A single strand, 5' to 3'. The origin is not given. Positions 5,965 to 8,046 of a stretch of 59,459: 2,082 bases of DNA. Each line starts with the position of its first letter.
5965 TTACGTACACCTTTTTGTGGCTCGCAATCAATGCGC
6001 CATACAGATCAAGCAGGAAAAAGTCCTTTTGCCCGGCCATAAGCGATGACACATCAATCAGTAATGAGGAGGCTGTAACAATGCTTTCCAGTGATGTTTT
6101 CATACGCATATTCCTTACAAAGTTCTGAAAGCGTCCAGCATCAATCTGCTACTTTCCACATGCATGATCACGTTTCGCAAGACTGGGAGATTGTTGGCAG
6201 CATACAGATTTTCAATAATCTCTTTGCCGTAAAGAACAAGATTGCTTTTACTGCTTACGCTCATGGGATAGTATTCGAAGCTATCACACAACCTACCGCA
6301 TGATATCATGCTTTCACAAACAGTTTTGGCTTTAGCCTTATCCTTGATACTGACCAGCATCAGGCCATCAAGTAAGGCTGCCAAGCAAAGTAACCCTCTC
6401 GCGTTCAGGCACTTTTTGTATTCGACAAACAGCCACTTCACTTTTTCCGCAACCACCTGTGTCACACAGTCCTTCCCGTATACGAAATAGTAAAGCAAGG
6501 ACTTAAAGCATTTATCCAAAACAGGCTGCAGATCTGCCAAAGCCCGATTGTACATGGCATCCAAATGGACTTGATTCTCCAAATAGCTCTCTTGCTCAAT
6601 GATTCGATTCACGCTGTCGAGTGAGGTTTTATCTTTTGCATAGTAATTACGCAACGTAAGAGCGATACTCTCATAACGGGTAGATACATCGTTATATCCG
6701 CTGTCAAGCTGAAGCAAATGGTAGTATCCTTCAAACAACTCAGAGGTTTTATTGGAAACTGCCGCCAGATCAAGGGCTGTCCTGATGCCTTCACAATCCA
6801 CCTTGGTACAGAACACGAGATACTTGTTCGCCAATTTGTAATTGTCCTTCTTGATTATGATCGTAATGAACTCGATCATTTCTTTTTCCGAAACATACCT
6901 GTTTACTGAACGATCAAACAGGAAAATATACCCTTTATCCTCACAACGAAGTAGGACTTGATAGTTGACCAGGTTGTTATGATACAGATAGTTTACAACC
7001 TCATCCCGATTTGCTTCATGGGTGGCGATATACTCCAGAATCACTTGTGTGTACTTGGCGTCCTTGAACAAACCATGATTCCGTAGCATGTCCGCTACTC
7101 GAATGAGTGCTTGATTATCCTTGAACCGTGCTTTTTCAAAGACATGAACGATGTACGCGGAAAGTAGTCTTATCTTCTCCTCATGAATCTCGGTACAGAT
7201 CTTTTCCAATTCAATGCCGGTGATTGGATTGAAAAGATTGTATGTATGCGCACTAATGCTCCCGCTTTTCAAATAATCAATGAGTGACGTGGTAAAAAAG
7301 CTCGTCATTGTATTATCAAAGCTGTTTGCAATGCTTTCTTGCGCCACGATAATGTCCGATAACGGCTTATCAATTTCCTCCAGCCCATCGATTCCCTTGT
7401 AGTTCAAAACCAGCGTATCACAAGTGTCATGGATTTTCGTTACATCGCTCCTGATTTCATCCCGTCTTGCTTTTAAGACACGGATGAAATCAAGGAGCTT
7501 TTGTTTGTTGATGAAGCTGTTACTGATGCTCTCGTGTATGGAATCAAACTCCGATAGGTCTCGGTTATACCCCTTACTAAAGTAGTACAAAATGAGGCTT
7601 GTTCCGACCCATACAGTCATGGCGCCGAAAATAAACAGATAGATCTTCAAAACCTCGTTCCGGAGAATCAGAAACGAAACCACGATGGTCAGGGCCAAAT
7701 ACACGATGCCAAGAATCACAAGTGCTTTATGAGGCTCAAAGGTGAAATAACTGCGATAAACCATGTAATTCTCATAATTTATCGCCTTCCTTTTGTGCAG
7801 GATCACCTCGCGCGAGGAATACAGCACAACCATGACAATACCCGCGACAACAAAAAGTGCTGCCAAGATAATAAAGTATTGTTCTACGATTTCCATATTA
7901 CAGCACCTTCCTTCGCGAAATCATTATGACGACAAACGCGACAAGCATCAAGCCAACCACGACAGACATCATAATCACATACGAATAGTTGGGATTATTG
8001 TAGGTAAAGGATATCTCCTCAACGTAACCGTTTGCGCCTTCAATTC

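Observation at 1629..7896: TerY-P-type vWA/PP2C/kinase triad expanded to six translationally coupled genes with two membrane proteins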

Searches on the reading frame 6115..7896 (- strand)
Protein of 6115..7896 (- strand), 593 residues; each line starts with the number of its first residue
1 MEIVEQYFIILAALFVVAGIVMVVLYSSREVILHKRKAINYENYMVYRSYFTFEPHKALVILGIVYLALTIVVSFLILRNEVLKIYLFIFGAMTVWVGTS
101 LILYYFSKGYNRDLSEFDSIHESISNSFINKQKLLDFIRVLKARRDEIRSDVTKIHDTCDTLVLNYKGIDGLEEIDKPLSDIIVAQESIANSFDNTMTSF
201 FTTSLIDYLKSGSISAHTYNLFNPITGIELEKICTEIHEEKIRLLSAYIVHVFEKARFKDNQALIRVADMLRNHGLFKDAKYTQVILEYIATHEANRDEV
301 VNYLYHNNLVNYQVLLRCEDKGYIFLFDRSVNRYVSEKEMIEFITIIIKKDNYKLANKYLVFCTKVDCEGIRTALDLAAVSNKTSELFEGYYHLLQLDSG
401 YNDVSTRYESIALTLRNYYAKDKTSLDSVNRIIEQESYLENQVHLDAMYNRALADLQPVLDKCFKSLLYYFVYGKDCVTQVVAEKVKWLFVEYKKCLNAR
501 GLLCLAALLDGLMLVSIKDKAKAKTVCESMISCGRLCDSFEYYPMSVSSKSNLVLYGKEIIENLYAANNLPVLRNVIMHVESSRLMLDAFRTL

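Call 3: search_protein_families(library=pfam, proteins=[window:6115-7896:-], max_evalue=0.1)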
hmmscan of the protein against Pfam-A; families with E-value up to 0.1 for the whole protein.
window:6115-7896:- (593 aa): 1 family
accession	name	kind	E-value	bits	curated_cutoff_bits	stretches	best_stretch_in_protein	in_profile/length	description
PF07666.16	MpPF26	-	0.021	15.3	37.2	1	8-78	8-75/75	M penetrans paralogue family 26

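Call 4: search_protein_families(library=padloc, proteins=[window:6115-7896:-], max_evalue=0.1)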
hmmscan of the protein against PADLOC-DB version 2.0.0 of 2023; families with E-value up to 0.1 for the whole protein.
window:6115-7896:- (593 aa): 0 families

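Call 5: search_protein_families(library=ncbifam, proteins=[window:6115-7896:-], max_evalue=0.1)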
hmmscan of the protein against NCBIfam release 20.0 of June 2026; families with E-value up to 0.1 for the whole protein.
window:6115-7896:- (593 aa): 0 families

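Call 7: find_encoding_contigs(protein=window:6115-7896:-, flank=10000, max_places=10)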
Protein window:6115-7896:- (593 aa): no gene with exactly this product is on record in the collection.

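Call 8: find_homologous_proteins(query=window:6115-7896:-)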
Query window:6115-7896:- (593 aa): 19 proteins with E <= 0.001 among 8000 candidates.
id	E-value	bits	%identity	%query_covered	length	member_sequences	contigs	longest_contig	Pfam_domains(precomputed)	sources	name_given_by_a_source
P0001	0.0e+0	1290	99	100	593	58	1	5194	-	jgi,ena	jgi:hypothetical protein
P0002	0.0e+0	1025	76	100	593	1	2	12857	-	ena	-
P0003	0.0e+0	1023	76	100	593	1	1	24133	-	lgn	-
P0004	0.0e+0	1015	75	100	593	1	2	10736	-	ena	-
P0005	0.0e+0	1013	75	100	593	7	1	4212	-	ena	-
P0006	6.9e-298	1007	74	100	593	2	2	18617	-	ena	-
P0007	6.1e-289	978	98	78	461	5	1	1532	-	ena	-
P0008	5.6e-282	955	71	100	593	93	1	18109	-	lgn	-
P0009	2.8e-279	946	70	100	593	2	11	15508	-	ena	-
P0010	4.3e-272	922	68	100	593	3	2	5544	-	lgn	-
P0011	1.7e-261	887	66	100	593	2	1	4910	-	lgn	-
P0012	2.9e-253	860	79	81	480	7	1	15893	-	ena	-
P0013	7.9e-240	815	62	100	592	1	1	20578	-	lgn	-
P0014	8.4e-237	805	71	84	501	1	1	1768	-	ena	-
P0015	2.4e-233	794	60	100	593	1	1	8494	-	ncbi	-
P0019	1.0e-136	475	41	99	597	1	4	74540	-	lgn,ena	-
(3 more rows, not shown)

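Call 9: find_encoding_contigs(protein=P0019, flank=10000, max_places=4)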
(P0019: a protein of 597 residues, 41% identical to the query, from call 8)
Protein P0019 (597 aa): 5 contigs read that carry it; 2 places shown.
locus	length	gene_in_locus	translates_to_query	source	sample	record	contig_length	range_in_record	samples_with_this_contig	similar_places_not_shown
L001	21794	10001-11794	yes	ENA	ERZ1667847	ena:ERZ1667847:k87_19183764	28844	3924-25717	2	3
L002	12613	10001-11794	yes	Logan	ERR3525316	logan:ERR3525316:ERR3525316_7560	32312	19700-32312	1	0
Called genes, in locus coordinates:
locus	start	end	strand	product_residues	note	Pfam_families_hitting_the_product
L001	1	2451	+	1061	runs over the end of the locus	PF28553:WH_1, PF28554:DUF8437, PF00176:SNF2-rel_dom (weak), PF04851:ResIII, PF28555:Helicase_dom, PF00271:Helicase_C (weak)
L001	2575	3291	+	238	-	PF00149:Metallophos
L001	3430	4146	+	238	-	-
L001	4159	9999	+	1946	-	PF16403:Bact_surface_Ig-like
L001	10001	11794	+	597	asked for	-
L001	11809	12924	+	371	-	-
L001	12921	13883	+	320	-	PF13672:PP2C_2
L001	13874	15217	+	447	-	PF00069:Pkinase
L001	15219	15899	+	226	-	-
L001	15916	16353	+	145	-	-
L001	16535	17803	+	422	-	PF00817:IMS, PF11799:IMS_C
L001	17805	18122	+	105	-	-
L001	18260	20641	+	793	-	-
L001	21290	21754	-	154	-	PF00583:Acetyltransf_1, PF13673:Acetyltransf_10, PF13508:Acetyltransf_7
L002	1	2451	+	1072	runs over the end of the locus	PF28553:WH_1, PF00176:SNF2-rel_dom (weak), PF28554:DUF8437, PF04851:ResIII, PF28555:Helicase_dom, PF00271:Helicase_C (weak)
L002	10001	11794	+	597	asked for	-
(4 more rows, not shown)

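Call 10: find_encoding_contigs(protein=P0013, flank=10000, max_places=3)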
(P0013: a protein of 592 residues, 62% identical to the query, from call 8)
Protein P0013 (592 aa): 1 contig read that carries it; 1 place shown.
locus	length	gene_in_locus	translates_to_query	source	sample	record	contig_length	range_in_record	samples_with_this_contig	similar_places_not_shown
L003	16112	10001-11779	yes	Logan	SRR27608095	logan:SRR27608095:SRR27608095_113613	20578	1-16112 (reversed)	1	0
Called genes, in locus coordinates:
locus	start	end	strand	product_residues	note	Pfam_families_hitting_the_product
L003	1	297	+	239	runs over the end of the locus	PF01863:YgjP-like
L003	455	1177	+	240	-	-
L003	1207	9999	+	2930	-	PF16403:Bact_surface_Ig-like, PF06832:BiPBP_C (faint)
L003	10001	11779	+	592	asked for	-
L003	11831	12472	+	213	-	-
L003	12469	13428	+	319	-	PF13672:PP2C_2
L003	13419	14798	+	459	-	PF00069:Pkinase (weak)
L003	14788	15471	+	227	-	PF00092:VWA (faint)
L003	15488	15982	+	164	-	-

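Call 11: find_encoding_contigs(protein=P0015, flank=10000, max_places=3)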
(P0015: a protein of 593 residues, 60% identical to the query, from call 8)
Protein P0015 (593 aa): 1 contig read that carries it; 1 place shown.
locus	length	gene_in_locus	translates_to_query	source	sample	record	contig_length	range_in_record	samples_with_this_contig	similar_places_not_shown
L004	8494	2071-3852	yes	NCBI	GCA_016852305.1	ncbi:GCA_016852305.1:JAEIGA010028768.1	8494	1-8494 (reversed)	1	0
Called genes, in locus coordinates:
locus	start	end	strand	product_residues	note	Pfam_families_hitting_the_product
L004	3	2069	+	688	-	?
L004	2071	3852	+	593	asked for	-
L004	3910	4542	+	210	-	-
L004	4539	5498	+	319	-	PF13672:PP2C_2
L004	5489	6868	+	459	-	PF00069:Pkinase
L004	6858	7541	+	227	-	-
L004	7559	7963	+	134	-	PF13240:Zn_Ribbon_1 (weak)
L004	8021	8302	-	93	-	-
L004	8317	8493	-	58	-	?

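Call 14: find_related_loci(query=A1, collection=genome_contigs, flank=10000)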
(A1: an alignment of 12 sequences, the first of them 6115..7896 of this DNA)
Query A1 (593 aa) in genome_contigs; peptide patterns used: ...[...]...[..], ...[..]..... (x = any residue, [..] = any of these).
426 stretches matched a pattern; 3 encode a relative of the query (tblastn E <= 1e-3); 3 distinct loci.
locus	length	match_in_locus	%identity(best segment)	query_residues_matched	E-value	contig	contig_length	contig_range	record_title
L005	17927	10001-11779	76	1-593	0e+0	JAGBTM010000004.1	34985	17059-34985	MAG: Clostridia bacterium isolate RGIG9432 Yak_Cecum-2__c111647, whole genome shotgun sequence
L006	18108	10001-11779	72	1-593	0e+0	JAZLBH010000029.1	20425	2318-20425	MAG: Eubacteriales bacterium isolate T1900045064_TC20190058.MAGScoT_cleanbin_000054 SGB_4588_k141_1014475, whole genome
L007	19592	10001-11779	68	1-593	0e+0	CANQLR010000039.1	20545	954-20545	MAG: uncultured Clostridia bacterium isolate Lapin-015__bin65 genome assembly, contig: Lapin-015__NODE_2354_length_20545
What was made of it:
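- Tried and rejected: The genome_contigs scan used narrow patterns and found only 3 close relatives (call 14).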

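Call 26: predict_structure(alignment_id=A1)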
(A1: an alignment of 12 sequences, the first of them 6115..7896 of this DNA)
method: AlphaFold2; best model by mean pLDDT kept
length: 593 residues; sequences in the alignment: 12
mean_pLDDT: 74.5   pTM: 0.48
mean pLDDT of the five models: 74.5, 71.0, 68.4, 63.5, 63.3
residues with pLDDT >= 90: 115; 70-90: 275; 50-70: 148; < 50: 55
segments of 3 or more residues with pLDDT < 50: 219-221, 399-403, 547-554, 556-566, 572-593
pLDDT, mean of each block of 10 residues (from residue 1): 57 68 71 65 74 65 73 69 67 73 70 71 59 80 92 93 92 89 82 67 74 58 60 90 93 92 95 91 93 87 89 90 79 82 92 81 72 91 83 60 60 85 89 85 78 81 80 70 69 75 77 72 72 63 51 46 46 43 36 32
secondary structure, 60 per line:
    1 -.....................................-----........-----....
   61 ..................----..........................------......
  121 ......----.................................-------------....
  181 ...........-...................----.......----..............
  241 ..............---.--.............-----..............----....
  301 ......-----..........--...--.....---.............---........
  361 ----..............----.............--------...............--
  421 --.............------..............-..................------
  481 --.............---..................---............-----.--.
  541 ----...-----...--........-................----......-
elements in order: H2-38 H44-51 H57-78 H83-108 H115-126 H131-162 H177-191 H193-211 H216-222 H227-254 H261-273 H279-292 H297-306 H312-321 H329-333 H337-349 H353-360 H365-378 H383-395 H404-418 H423-435 H442-455 H457-474 H483-495 H499-516 H520-531 E545-547 E553-555 H558-565 H567-582 H587-592
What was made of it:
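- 6115..7896 (-): p593, a novel membrane protein. It has three N-terminal TM helices (nt 7588-7878), a juxtamembrane coiled-coil-like segment (residues ~113-215) and an all-alpha cytoplasmic domain with a conserved C-terminal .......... motif. AF2 model pLDDT 74.5 (call 26).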

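Call 30: fold_search(model_id=the predicted structure, library=pdb)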
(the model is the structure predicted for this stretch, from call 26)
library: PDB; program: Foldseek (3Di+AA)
matches with E <= 10: 32; with E <= 0.001: 0
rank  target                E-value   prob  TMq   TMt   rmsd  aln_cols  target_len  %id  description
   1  9exz_A                5.4e-01  0.09  0.11  0.11  35.5       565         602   13  Efficient and scalable protein design using a relaxed sequence space (released 2024-10-16)
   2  9blz                  7.8e-01  0.04  0.08  0.03  34.1       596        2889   12  State-1(phi motor) of full-length human dynein-1 in 5mM ATP (released 2025-04-23)
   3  9exz_C                1.5e+00  0.07  0.13  0.13  43.9       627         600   13  Efficient and scalable protein design using a relaxed sequence space (released 2024-10-16)
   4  9exz_B                1.6e+00  0.06  0.12  0.12  46.2       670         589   12  Efficient and scalable protein design using a relaxed sequence space (released 2024-10-16)
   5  8yns_R                3.8e+00  0.03  0.09  0.13  36.7       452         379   10  Cryo-EM structure of SNAP-94847-bound MCHR1, S1 state (released 2024-12-18)
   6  7n85_Q                4.9e+00  0.02  0.10  0.09  49.4       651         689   11  Inner ring spoke from the isolated yeast NPC (released 2022-01-26)
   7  5nnr_D                5.1e+00  0.02  0.09  0.09  23.6       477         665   11  Structure of Naa15/Naa10 bound to HypK-THB (released 2017-06-14)
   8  8amz_O                5.3e+00  0.04  0.11  0.15  23.9       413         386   13  Spinach 19S proteasome (released 2022-08-24)
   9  4by6_D                5.8e+00  0.02  0.11  0.12  24.1       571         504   11  Yeast Not1-Not2-Not5 complex (released 2013-10-16)
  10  3u4t_B                6.3e+00  0.04  0.09  0.16  19.9       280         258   12  Crystal Structure of the C-terminal part of the TPR repeat-containing protein Q11TI6_CYTH3 from Cytophaga hutchinsonii (released 2011-10-19)
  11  8qgy_A                6.3e+00  0.03  0.09  0.07  28.4       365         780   12  Cryo-EM structure of C-terminally truncated Apoptosis signal-regulating kinase 1 (ASK1) (released 2024-04-03)
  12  7qdr_B                6.3e+00  0.02  0.13  0.08  32.9       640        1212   13  Apo human SKI complex in the closed state (released 2022-02-02)
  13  7sqc_C2               6.3e+00  0.02  0.12  0.06  40.6       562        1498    8  Ciliary C1 central pair apparatus isolated from Chlamydomonas reinhardtii (released 2022-04-13)
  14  4fj3_B                6.8e+00  0.04  0.11  0.19  16.2       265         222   10  14-3-3 isoform zeta in complex with a diphoyphorylated C-RAF peptide (released 2012-09-05)
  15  6ww7_B                6.8e+00  0.04  0.11  0.20  22.0       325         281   12  Structure of the human ER membrane protein complex in a lipid nanodisc (released 2020-05-27)
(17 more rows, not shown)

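Call 66: search_protein_families(library=pfam, proteins=[L001:11809-12300:+, L005:11788-12230:+, L006:11794-12230:+, L007:11794-12230:+], max_evalue=5)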
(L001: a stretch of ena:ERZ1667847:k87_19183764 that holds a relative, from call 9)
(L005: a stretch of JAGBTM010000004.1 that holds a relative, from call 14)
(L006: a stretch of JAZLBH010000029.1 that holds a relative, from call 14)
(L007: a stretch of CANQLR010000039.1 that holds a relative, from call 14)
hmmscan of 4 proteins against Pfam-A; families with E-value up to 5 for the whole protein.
L001:11809-12300:+ (164 aa): 2 families
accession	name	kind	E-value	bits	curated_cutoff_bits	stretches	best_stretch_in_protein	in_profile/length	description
PF16167.10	DUF4871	-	0.053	14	25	1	48-82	22-56/128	Domain of unknown function (DUF4871)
PF07085.17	DRTGG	-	0.072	13.4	25.2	1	57-136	18-94/105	DRTGG domain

L005:11788-12230:+ (147 aa): 0 families

L006:11794-12230:+ (145 aa): 2 families
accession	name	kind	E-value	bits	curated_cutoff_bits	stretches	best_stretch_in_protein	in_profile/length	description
PF24427.1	Ig_GP210_16th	-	0.028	15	27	1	105-139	48-82/84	Nuclear pore complex protein GP210, Ig-like domain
PF07388.17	A-2_8-polyST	-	0.052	13.5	23.3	1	31-74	231-274/316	Alpha-2,8-polysialyltransferase (POLYST)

L007:11794-12230:+ (145 aa): 0 families

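Call 97: search_protein_representatives(alignment_id=A1)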
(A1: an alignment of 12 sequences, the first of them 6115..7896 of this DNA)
Query: 12 sequences, 593 profile positions. Proteins with E-value up to 0.001 (for the whole library): 77; up to 1e-10: 53; up to 1e-30: 23. The best 77 are listed.
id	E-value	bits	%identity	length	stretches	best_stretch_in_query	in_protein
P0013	0.0e+00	1028.0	-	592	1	1-593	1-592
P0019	9.6e-263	889.6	-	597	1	1-593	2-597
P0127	1.2e-159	549.2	-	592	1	8-592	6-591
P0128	1.1e-137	476.6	-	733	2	114-591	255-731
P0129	5.2e-130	451.2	-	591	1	9-592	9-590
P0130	5.1e-125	434.8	-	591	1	12-592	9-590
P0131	6.2e-120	418.0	-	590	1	5-593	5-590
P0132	1.3e-99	350.8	-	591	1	5-592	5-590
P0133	4.2e-92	326.1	-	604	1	8-593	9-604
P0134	1.3e-66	241.9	-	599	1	2-591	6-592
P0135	5.4e-55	203.5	-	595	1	2-591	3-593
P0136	1.9e-53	198.4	-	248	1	7-245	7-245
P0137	5.1e-53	197.0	-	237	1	355-592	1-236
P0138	2.5e-50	188.1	-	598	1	15-593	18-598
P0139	2.3e-45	171.7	-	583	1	16-591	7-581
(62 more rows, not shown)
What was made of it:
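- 6115..7896 (-): The family has 77 clusters at 50% identity among 1.84e9 representatives, almost all 585-600 aa long (call 97).
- The family is very patchy, with 77 clusters in 1.84e9 representatives (call 97).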

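Call 100: search_solved_structures(query=A6, max_evalue=1)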
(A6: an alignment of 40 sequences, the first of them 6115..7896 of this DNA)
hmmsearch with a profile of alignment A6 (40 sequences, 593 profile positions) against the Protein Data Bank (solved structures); distinct sequences matched with E-value up to 1: 14.
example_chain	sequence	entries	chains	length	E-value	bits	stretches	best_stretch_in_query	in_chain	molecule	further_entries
9ugr_A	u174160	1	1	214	0.00044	22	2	131-198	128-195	Syn-F4-Link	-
8h7c_A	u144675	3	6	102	0.026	16.2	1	131-198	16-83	De novo ferric enterobactin esterase Syn-F4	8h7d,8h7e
6e7e_A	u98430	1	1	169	0.093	14.4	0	131-193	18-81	Inclusion membrane protein A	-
6e6a_B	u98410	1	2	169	0.11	14.1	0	131-193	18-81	Inclusion membrane protein A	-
3k6c_A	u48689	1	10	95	0.12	14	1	134-215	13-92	Uncharacterized protein NE0167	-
6kos_A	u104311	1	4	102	0.14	13.8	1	122-205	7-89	SUWA (Super WA20)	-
6a7i_A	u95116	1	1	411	0.17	13.5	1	231-302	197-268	Cytochrome P450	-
4zry_B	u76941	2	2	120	0.24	13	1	123-186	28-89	Keratin, type II cytoskeletal 1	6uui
2jee_A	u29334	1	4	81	0.56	11.8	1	113-164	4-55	CELL DIVISION PROTEIN ZAPB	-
9ff9_A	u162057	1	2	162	0.57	11.8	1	122-161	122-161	Tropomyosin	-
8puz_A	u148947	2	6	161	0.57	11.8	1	122-161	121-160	Tropomyosin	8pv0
6mi3_A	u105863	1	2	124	0.75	11.4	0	107-157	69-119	NF-kB ESSENTIAL MODULATOR,NF-kappa-B essential modulator,NF-kB ESSENTIAL MODULATOR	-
6jfv_B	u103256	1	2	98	0.93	11.1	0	120-196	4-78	Keratin, type II cytoskeletal 5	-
6s7o_C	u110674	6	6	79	0.97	11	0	88-114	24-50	Transmembrane protein 258 | Dolichyl-diphosphooligosaccharide--protein glycosyltransferase subunit TMEM258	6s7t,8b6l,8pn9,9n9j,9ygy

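Call 101: search_protein_families(library=pfam, alignment_id=A6, max_evalue=0.01)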
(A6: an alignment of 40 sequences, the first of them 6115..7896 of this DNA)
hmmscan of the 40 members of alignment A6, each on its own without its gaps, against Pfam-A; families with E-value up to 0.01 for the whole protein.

A. member 1, window:6115-7896:- (593 aa): 0 families

B. families by the number of members that match (of 40 scanned): 9 families
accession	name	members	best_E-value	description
PF00335.26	Tetraspanin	1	0.001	Tetraspanin family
PF13949.11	ALIX_LYPXL_bnd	1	0.0012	ALIX V-shaped domain binding to HIV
PF03124.20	EXS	1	0.0015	EXS family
PF16515.11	HIP1_clath_bdg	1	0.0018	Clathrin-binding domain of Huntingtin-interacting protein 1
PF12729.13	4HB_MCP_1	1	0.0047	Four helix bundle sensory module for signal transduction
PF18363.6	PI_PP_I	1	0.0061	Phosphoinositide phosphatase insertion domain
PF17402.7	DUF5408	1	0.0077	Family of unknown function (DUF5408)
PF08741.15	YwhD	1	0.0086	YwhD family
PF01734.28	Patatin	1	0.0091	Patatin-like phospholipase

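Call 105: list_cluster_members(proteins=[P0001, P0020, P0087])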
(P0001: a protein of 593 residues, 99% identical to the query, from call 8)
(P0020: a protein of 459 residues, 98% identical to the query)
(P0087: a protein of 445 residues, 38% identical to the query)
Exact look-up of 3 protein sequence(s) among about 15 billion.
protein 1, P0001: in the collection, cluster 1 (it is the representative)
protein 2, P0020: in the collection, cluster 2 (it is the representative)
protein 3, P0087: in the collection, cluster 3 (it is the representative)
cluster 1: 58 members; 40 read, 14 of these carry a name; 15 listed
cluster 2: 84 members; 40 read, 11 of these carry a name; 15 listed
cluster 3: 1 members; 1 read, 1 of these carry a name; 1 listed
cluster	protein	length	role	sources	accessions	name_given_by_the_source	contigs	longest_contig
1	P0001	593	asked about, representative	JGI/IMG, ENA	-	hypothetical protein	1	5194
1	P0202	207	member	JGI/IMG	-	hypothetical protein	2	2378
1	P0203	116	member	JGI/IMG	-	hypothetical protein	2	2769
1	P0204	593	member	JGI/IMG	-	hypothetical protein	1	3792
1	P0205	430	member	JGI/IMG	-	hypothetical protein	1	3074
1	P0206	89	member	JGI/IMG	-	hypothetical protein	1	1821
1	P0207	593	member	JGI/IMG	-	hypothetical protein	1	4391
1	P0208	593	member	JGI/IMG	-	hypothetical protein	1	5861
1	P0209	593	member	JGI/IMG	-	hypothetical protein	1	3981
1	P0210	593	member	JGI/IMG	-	hypothetical protein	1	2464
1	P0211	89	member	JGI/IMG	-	hypothetical protein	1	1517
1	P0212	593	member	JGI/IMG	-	hypothetical protein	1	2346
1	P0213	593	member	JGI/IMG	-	hypothetical protein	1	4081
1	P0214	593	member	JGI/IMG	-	hypothetical protein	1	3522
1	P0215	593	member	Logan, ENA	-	-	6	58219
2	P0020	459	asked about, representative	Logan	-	-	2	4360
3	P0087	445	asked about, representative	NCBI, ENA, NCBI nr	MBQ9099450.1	MAG: hypothetical protein IJY50_08515 [Clostridia bacterium] | hypothetical protein [Clostridia bacterium]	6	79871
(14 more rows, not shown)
